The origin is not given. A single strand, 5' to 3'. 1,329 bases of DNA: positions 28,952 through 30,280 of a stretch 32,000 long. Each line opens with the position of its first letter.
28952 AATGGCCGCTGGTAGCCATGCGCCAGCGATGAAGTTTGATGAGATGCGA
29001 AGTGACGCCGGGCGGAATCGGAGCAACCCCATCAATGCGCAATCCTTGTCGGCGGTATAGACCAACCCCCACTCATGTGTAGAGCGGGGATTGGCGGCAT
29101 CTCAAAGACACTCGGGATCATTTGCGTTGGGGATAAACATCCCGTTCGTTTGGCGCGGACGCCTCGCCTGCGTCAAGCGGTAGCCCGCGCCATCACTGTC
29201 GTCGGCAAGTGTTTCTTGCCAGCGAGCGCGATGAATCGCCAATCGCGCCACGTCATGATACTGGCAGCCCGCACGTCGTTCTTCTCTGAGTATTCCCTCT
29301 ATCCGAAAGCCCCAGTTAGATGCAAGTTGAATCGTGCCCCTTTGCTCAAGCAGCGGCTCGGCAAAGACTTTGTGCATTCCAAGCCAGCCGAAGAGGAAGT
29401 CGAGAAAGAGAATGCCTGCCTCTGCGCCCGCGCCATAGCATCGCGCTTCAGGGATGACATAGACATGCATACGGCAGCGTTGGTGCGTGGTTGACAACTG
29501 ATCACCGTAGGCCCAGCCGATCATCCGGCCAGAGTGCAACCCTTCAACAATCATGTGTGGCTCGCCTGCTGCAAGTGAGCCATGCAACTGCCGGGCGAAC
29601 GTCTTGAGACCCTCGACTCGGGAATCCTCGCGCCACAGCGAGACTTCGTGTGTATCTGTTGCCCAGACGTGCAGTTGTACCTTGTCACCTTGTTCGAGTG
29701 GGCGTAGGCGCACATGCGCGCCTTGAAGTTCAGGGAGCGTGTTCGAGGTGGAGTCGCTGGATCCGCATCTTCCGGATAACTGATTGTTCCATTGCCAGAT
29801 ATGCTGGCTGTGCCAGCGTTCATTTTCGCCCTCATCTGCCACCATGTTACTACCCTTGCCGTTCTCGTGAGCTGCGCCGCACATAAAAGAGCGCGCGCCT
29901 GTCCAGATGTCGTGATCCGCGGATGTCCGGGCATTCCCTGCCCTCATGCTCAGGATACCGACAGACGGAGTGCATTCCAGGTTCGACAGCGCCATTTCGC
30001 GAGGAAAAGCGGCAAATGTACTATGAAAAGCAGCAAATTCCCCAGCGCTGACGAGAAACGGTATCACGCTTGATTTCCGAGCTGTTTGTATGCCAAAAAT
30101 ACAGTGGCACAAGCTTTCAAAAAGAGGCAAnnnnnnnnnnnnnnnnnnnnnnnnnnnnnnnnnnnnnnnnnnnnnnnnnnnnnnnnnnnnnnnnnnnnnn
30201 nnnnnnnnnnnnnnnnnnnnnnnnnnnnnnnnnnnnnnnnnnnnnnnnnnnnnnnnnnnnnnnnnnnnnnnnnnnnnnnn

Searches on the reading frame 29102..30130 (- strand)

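Call 52: search_protein_families(library=pfam, proteins=[window:29102-30130:-], max_evalue=0.0001)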
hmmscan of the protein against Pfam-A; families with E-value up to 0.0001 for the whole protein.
window:29102-30130:- (342 aa): 2 families
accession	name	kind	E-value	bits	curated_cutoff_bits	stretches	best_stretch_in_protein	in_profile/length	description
PF13420.13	Acetyltransf_4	-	9.5e-06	26.2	24.3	1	143-293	2-152/155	Acetyltransferase (GNAT) domain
PF13302.13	Acetyltransf_3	-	4.2e-05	24.7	25.4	1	140-276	2-138/138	Acetyltransferase (GNAT) domain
